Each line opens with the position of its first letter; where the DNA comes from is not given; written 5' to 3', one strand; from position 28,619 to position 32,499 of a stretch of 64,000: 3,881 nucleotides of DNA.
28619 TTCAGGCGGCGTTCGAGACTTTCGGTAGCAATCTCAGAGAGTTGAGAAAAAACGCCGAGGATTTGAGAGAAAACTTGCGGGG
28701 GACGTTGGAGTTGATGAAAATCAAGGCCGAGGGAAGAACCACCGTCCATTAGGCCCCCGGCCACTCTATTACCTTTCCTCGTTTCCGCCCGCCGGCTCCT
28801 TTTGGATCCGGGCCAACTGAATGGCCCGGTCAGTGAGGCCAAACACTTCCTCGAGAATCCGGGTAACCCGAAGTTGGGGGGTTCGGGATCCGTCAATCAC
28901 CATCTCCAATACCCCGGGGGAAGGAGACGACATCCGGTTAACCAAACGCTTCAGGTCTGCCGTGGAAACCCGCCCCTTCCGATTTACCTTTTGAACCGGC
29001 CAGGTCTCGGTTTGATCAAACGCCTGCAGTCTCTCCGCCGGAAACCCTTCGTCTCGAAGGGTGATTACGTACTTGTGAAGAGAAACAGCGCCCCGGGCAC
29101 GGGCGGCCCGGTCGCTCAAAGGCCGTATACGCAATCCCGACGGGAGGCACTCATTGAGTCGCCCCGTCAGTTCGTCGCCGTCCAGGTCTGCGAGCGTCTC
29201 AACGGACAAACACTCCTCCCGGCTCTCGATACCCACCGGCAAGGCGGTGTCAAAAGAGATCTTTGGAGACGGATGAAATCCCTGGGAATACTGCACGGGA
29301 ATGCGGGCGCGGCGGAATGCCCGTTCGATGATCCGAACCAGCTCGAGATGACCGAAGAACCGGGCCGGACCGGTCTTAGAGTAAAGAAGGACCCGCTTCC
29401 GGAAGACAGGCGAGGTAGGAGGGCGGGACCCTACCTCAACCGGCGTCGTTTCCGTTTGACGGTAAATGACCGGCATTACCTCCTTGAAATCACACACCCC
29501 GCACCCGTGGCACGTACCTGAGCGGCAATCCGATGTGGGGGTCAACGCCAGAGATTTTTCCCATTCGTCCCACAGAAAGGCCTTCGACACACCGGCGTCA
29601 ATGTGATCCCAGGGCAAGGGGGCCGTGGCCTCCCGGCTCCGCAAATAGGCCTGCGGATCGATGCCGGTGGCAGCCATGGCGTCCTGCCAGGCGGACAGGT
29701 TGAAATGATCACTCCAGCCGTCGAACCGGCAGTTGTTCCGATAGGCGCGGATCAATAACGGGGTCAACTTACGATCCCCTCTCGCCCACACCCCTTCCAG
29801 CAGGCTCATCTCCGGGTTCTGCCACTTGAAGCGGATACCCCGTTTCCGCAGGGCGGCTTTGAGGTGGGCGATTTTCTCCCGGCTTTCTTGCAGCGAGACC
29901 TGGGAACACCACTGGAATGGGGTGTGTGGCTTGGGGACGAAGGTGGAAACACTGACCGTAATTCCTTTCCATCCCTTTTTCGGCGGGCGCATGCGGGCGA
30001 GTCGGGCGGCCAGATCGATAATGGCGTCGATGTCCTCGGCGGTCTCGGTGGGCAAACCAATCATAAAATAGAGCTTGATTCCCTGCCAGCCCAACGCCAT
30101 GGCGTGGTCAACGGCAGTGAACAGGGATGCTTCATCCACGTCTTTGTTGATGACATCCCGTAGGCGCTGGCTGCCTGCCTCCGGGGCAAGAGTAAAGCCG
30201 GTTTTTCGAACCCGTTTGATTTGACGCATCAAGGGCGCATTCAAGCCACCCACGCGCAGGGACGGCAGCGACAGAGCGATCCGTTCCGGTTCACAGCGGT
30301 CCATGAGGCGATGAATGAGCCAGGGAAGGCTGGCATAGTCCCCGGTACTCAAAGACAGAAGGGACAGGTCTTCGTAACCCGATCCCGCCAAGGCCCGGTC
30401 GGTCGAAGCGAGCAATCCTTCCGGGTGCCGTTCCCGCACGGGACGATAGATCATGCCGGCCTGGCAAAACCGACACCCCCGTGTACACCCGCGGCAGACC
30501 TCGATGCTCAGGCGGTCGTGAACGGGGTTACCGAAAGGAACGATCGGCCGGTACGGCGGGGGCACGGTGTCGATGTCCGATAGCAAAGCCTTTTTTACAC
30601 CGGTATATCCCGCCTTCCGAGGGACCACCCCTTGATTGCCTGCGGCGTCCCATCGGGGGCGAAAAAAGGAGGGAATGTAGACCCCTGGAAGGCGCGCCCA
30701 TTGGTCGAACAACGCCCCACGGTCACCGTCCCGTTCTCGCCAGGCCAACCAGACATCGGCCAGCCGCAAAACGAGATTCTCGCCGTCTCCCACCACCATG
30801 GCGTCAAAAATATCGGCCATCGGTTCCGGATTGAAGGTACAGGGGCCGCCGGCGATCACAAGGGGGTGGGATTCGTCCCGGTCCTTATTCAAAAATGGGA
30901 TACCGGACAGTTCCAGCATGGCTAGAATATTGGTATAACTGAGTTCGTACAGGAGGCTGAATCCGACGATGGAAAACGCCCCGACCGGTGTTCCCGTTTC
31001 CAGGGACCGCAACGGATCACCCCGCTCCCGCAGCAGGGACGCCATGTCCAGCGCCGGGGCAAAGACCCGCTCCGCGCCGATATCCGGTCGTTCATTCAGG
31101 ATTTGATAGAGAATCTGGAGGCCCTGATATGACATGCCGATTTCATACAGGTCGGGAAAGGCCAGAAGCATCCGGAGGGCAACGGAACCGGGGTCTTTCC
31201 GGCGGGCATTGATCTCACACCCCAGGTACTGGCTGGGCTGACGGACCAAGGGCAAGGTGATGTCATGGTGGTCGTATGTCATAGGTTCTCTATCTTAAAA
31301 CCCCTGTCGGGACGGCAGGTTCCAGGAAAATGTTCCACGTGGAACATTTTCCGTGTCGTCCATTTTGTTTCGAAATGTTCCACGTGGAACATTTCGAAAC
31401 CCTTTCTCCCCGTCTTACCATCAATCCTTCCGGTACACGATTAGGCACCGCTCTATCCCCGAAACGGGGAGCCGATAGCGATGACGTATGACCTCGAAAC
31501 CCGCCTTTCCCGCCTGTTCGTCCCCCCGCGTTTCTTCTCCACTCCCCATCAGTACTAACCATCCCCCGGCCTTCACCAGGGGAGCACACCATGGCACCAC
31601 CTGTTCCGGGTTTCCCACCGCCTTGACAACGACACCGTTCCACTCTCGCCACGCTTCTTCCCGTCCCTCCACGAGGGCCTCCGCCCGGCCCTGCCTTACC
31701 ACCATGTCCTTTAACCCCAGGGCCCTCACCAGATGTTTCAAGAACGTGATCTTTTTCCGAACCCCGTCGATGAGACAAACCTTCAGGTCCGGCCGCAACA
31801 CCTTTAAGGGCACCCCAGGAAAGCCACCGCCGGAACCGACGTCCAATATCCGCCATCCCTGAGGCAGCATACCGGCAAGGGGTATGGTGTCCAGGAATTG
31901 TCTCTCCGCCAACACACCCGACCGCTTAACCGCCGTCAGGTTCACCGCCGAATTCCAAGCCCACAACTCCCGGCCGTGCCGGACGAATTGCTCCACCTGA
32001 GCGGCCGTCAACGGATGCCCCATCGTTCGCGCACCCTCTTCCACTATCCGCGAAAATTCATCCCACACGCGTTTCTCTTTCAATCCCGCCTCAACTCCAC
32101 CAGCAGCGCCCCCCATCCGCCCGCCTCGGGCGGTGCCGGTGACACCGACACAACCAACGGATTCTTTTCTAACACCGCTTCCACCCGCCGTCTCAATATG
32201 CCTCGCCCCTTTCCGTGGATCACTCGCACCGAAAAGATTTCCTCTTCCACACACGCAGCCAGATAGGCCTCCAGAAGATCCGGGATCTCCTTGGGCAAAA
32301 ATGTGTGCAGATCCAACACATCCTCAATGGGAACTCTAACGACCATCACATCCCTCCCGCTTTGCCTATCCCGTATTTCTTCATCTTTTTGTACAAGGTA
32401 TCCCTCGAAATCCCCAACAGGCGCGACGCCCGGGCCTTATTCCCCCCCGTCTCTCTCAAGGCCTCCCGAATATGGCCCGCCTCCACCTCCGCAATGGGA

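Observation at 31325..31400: Twin parS centromere sites embedded in 28-bp and 34-bp perfect palindromes, with no parAB nearby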

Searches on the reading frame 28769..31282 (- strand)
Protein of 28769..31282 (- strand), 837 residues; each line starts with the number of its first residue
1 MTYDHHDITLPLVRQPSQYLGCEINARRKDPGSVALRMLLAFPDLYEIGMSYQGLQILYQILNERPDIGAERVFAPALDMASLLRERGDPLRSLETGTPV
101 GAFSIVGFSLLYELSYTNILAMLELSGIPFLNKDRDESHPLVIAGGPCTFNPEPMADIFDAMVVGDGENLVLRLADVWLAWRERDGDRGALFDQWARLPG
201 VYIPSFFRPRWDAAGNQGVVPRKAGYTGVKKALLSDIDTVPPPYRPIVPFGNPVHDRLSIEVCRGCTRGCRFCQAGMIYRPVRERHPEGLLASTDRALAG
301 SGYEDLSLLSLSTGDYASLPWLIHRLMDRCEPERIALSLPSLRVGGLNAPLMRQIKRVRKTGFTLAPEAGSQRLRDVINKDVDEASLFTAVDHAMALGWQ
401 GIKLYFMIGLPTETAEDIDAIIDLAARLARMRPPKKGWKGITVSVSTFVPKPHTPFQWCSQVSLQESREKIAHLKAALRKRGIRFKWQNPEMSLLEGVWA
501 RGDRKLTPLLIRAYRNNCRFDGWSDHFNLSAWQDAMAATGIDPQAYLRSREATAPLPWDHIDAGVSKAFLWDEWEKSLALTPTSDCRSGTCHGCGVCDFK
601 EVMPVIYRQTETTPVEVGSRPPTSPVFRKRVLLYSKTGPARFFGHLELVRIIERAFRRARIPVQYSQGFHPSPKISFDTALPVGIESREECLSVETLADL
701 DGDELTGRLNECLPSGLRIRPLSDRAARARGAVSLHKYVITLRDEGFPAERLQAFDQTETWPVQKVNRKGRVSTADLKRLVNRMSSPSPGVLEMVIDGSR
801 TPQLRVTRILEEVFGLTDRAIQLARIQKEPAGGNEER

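Call 6: search_protein_families(library=pfam, proteins=[window:28769-31282:-])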
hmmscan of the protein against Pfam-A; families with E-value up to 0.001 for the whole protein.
window:28769-31282:- (837 aa): 3 families
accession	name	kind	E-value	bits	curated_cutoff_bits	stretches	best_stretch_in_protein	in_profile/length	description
PF19864.5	Radical_SAM_N2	-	6.4e-57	191.7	29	1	54-204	1-151/151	Radical SAM proteins, N-terminal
PF10105.14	DUF2344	-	5.9e-40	137.5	23.8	1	632-803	4-173/176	Uncharacterized protein conserved in bacteria (DUF2344)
PF04055.27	Radical_SAM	-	5.9e-14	53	29.5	1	260-425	1-166/166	Radical SAM superfamily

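Call 52: find_related_loci(query=window:28769-31282:-, collection=metagenome_contigs, flank=10000)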
Query window:28769-31282:- (837 aa) in metagenome_contigs; peptide patterns used: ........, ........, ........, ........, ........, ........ (x = any residue, [..] = any of these).
54 stretches matched a pattern; 30 encode a relative of the query (tblastn E <= 1e-3); 30 distinct loci.
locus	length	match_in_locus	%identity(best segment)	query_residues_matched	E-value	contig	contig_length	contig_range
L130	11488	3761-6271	95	1-837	0e+0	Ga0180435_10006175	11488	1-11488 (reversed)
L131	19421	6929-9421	66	1-829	0e+0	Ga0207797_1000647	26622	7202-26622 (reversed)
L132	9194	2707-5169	56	10-828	0e+0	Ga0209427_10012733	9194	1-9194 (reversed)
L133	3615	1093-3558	56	10-828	0e+0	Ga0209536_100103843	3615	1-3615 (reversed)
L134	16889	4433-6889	53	10-828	0e+0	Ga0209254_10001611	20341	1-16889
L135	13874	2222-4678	53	10-828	0e+0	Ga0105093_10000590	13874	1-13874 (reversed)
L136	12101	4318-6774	52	10-828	0e+0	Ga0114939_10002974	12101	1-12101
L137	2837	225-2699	53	4-828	0e+0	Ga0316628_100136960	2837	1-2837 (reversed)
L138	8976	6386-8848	51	10-828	0e+0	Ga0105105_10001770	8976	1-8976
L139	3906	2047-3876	57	4-612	0e+0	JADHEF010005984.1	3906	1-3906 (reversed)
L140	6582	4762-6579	55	1-604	0e+0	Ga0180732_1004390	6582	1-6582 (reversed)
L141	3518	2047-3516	64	10-499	0e+0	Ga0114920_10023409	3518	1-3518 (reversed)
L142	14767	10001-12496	41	10-817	0e+0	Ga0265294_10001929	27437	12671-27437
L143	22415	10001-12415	42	10-791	0e+0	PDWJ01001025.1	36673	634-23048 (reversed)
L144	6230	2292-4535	46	10-719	0e+0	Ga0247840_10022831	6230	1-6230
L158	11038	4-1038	41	485-828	9e-75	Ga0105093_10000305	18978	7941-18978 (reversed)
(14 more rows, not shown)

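Call 58: search_protein_families(library=pfam, proteins=[L134:11324-12742:+, L134:13013-13711:+, L134:13708-14067:+, L134:14420-15244:-, L158:5463-6899:+, L158:7094-7795:+, L158:7792-8151:+, L158:8469-9320:-])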
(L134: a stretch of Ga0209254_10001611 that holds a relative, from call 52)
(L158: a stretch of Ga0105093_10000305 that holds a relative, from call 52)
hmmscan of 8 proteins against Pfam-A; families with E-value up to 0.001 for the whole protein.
L134:11324-12742:+ (472 aa): 6 families
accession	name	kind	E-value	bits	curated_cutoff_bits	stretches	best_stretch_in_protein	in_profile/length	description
PF12631.12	MnmE_helical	-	4.8e-45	154.7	40.1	1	137-469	1-211/211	MnmE helical domain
PF10396.14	TrmE_N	-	1.3e-43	148.4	29.8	1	8-134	1-117/117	GTP-binding protein TrmE N-terminus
PF01926.29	MMR_HSR1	-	4.1e-25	88.5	21.9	1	235-348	1-113/113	50S ribosome-binding GTPase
PF02421.24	FeoB_N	-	1.5e-07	31.5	27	1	235-323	2-89/156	Ferrous iron transport protein B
PF00009.33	GTP_EFTU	-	0.00019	21.5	26.5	0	309-390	89-184/188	Elongation factor Tu GTP binding domain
PF00350.29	Dynamin_N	-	0.00053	20.5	27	0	236-268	1-33/168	Dynamin family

L134:13013-13711:+ (232 aa): 1 family
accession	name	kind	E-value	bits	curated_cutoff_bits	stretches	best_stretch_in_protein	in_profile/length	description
PF03692.20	CxxCxxCC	-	1.8e-07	32.1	23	1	35-139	1-70/85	Putative zinc- or iron-chelating domain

L134:13708-14067:+ (119 aa): 0 families

L134:14420-15244:- (274 aa): 2 families
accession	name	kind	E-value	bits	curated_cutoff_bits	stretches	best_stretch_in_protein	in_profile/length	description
PF08443.16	RimK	-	4.9e-12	46.3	21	1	75-244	9-164/188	RimK-like ATP-grasp domain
PF02655.19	ATP-grasp_3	-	0.00028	21.5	23.2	1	75-244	9-154/160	ATP-grasp domain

L158:5463-6899:+ (478 aa): 7 families
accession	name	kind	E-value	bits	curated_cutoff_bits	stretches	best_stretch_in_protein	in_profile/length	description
PF12631.12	MnmE_helical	-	5.5e-47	161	40.1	1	143-475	1-211/211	MnmE helical domain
PF10396.14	TrmE_N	-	3.7e-42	143.7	29.8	1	14-140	1-117/117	GTP-binding protein TrmE N-terminus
PF01926.29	MMR_HSR1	-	6.1e-26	91.2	21.9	1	241-354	1-113/113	50S ribosome-binding GTPase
PF02421.24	FeoB_N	-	6.3e-11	42.5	27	1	241-362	2-122/156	Ferrous iron transport protein B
PF00009.33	GTP_EFTU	-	3.8e-05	23.8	26.5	0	310-397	84-185/188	Elongation factor Tu GTP binding domain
PF00350.29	Dynamin_N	-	0.00028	21.4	27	0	242-273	1-32/168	Dynamin family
PF08477.19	Roc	-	0.00044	20.9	27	0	242-356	2-119/119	Ras of Complex, Roc, domain of DAPkinase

L158:7094-7795:+ (233 aa): 1 family
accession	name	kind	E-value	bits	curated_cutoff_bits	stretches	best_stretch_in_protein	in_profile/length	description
PF03692.20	CxxCxxCC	-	3e-06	28.3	23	1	36-138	2-69/85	Putative zinc- or iron-chelating domain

L158:7792-8151:+ (119 aa): 0 families

L158:8469-9320:- (283 aa): 2 families
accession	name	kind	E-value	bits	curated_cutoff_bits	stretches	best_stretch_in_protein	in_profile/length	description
PF08443.16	RimK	-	4.4e-12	46.4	21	1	107-244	40-164/188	RimK-like ATP-grasp domain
PF02955.21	GSH-S_ATP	-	0.00059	19.8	23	1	110-230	34-154/175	Prokaryotic glutathione synthetase, ATP-grasp domain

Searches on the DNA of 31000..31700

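Call 67: search_rna_families(source=window, start=31000, end=31700, threshold=evalue, max_evalue=1)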
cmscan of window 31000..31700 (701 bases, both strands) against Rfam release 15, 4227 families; matches with E-value up to 1: 3.
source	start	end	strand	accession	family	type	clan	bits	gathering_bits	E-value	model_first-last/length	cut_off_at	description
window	31331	31391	+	RF03590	mir-2009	Gene; miRNA;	-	24.2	90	0.0081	12-72/83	no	mir-2009 microRNA precursor family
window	31331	31391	+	RF03743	MIR7696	Gene; miRNA;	-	21.9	83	0.17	1-88/88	no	MIR7696 microRNA precursor family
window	31369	31398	+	RF04049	MIR7127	Gene; miRNA;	-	19.2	100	0.68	1-132/132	no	MIR7127 microRNA precursor family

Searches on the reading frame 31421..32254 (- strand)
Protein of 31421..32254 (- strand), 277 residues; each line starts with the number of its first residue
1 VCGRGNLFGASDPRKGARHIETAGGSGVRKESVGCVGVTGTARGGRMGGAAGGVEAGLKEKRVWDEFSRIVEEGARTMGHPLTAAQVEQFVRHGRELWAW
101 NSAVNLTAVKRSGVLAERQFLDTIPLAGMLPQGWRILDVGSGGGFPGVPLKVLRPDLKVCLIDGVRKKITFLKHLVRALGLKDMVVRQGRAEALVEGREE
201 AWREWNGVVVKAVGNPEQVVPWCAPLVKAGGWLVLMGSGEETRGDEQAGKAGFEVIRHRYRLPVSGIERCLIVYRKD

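Call 6: search_protein_families(library=pfam, proteins=[window:31421-32254:-])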
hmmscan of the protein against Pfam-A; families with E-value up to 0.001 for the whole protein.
window:31421-32254:- (277 aa): 2 families
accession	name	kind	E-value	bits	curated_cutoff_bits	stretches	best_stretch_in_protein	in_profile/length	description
PF02527.21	GidB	-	1.7e-33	116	27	1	87-239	2-151/184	rRNA small subunit methyltransferase G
PF13847.12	Methyltransf_31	-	7.1e-05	23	27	1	133-194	4-66/145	Methyltransferase domain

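Call 9: find_encoding_contigs(protein=window:31421-32254:-, flank=10000, max_places=6)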
Protein window:31421-32254:- (277 aa): no gene with exactly this product is on record in the collection.

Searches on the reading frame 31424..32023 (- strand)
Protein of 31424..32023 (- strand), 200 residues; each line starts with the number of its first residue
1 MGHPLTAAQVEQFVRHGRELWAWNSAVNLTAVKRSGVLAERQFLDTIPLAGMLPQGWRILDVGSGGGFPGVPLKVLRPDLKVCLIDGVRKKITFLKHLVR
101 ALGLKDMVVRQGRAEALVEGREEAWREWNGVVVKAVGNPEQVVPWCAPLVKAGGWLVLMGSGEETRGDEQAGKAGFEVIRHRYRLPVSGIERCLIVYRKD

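Call 12: find_homologous_proteins(query=window:31424-32023:-)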
Query seq(200 aa) (200 aa): 792 proteins with E <= 0.001 among 1080 candidates; the best 120 are listed.
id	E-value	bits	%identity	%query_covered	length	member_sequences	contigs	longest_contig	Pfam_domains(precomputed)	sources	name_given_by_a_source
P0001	4.4e-130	449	100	100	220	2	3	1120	PF02527.22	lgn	-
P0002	2.6e-110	385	85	100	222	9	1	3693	PF02527.22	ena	-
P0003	1.2e-106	373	83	100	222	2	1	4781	PF02527.22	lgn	-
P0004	1.9e-100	353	79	100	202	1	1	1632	PF02527.22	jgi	jgi:16S rRNA (guanine527-N7)-methyltransferase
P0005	2.0e-73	264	62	100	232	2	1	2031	PF02527.22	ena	-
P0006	1.1e-59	219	55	100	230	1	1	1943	PF02527.22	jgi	jgi:16S rRNA (guanine527-N7)-methyltransferase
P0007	5.3e-59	217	55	98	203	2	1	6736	PF02527.22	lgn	-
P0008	1.1e-57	213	54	100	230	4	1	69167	PF02527.22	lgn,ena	-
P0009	8.8e-47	177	49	98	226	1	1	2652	PF13847.13,PF02527.22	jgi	-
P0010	3.1e-45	172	47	98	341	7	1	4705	PF13847.13,PF02527.22,PF01713.28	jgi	jgi:16S rRNA (guanine527-N7)-methyltransferase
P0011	5.1e-43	165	43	98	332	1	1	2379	PF13847.13,PF02527.22,PF01713.28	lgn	-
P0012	9.7e-43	164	43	98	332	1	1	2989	PF13847.13,PF02527.22,PF01713.28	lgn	-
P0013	2.1e-42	163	45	99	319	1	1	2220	PF13847.13,PF02527.22,PF01713.28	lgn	-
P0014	1.8e-41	160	44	98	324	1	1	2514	PF13847.13,PF05175.21,PF02527.22,PF01713.28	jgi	jgi:16S rRNA (guanine527-N7)-methyltransferase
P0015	1.8e-40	157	42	98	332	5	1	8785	PF13847.13,PF02527.22,PF01713.28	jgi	jgi:16S rRNA (guanine527-N7)-methyltransferase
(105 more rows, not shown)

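Call 13: find_encoding_contigs(protein=P0002, flank=10000, max_places=3)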
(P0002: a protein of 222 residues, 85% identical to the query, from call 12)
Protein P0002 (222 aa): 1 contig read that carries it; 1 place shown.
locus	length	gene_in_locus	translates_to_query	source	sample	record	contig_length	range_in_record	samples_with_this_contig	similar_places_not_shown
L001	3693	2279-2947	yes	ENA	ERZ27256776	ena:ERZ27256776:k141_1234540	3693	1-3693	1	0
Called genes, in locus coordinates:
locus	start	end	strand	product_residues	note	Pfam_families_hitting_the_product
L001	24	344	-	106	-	-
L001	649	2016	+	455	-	PF16697:Yop-YscD_cpl, PF00498:FHA, PF00158:Sigma54_activat, PF14532:Sigma54_activ_2, PF07728:AAA_5, PF25601:AAA_lid_14, PF02954:HTH_8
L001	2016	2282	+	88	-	PF01713:Smr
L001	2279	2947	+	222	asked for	PF02527:GidB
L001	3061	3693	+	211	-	?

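Call 14: find_encoding_contigs(protein=P0003, flank=10000, max_places=3)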
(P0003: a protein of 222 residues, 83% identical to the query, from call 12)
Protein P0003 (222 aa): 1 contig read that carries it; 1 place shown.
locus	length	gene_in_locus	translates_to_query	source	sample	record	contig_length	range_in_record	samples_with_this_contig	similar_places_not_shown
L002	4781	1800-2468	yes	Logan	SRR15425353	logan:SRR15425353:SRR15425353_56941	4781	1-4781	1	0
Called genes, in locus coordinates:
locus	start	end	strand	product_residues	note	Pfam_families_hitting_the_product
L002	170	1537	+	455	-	PF00498:FHA, PF16697:Yop-YscD_cpl, PF00158:Sigma54_activat, PF14532:Sigma54_activ_2, PF07728:AAA_5 (weak), PF25601:AAA_lid_14, PF02954:HTH_8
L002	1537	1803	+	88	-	PF01713:Smr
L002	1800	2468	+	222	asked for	PF02527:GidB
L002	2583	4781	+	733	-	?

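Call 15: find_encoding_contigs(protein=P0008, flank=10000, max_places=3)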
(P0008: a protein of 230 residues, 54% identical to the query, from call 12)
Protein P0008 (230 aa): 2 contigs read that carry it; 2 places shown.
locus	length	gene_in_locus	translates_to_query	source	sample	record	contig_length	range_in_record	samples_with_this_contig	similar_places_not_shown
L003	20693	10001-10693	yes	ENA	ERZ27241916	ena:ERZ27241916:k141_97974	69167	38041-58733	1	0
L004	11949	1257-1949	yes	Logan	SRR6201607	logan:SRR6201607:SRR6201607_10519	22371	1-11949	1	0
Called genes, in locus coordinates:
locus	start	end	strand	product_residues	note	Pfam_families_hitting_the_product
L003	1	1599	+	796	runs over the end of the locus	PF02518:HATPase_c, PF00204:DNA_gyraseB, PF01751:Toprim, PF00986:DNA_gyraseB_C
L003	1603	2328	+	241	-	PF00303:Thymidylat_synt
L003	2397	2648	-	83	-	-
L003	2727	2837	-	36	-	-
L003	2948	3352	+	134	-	PF00903:Glyoxalase, PF13468:Glyoxalase_3, PF13669:Glyoxalase_4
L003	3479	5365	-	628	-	PF25948:DUF7986 (weak)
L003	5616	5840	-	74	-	-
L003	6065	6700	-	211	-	-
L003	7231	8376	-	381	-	PF13784:Fic_N, PF02661:Fic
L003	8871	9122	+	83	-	PF20660:DUF6812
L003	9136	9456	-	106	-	-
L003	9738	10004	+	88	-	PF01713:Smr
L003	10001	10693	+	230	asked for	PF02527:GidB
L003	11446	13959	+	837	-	PF19864:Radical_SAM_N2, PF02310:B12-binding (weak), PF04055:Radical_SAM, PF10105:DUF2344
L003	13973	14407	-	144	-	-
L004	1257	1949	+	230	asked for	PF02527:GidB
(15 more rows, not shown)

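Call 34: find_encoding_contigs(protein=P0004, flank=10000, max_places=2)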
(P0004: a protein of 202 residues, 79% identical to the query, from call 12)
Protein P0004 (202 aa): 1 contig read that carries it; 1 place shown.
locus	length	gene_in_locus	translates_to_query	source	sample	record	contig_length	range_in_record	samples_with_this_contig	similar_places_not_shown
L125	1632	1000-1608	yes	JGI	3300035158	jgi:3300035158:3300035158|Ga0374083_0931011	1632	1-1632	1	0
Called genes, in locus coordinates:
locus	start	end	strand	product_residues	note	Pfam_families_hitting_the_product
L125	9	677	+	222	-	PF00158:Sigma54_activat, PF14532:Sigma54_activ_2 (faint), PF25601:AAA_lid_14, PF02954:HTH_8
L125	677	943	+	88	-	PF01713:Smr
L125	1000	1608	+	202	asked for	PF02527:GidB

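Call 35: find_encoding_contigs(protein=P0005, flank=10000, max_places=2)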
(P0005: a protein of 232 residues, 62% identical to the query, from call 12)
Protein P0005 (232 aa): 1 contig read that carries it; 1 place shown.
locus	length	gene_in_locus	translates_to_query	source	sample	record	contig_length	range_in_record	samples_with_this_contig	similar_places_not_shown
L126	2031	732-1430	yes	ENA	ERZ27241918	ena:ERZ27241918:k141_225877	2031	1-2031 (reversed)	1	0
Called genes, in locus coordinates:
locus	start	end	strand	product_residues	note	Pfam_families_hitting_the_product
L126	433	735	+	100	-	PF01713:Smr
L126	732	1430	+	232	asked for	PF02527:GidB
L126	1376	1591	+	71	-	-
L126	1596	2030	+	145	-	?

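Call 36: find_encoding_contigs(protein=P0007, flank=10000, max_places=2)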
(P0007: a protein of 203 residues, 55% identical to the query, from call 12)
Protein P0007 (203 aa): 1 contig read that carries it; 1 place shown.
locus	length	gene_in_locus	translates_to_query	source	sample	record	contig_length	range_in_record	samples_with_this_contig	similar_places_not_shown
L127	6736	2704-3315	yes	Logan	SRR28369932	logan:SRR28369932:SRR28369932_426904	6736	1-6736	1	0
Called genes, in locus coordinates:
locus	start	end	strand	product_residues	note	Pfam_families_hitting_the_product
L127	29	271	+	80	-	PF20660:DUF6812 (weak)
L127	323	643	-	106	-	-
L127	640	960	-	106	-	-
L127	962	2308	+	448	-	PF16697:Yop-YscD_cpl, PF00498:FHA, PF00158:Sigma54_activat, PF14532:Sigma54_activ_2, PF07728:AAA_5, PF25601:AAA_lid_14, PF02954:HTH_8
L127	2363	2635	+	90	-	PF01713:Smr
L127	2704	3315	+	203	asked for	PF02527:GidB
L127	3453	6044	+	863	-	PF19864:Radical_SAM_N2, PF04055:Radical_SAM, PF10105:DUF2344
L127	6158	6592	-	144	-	-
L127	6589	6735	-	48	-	?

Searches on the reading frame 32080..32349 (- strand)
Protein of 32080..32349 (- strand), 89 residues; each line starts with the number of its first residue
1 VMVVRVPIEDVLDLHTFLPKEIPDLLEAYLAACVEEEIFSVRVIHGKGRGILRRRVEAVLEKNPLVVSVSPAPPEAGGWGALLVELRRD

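Call 31: search_protein_families(library=pfam, proteins=[window:32080-32349:-])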
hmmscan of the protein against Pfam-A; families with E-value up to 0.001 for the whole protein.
window:32080-32349:- (89 aa): 1 family
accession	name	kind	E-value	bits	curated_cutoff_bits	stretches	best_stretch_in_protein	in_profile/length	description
PF01713.27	Smr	-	7.8e-22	77.7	25.7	1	12-87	1-77/77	Smr domain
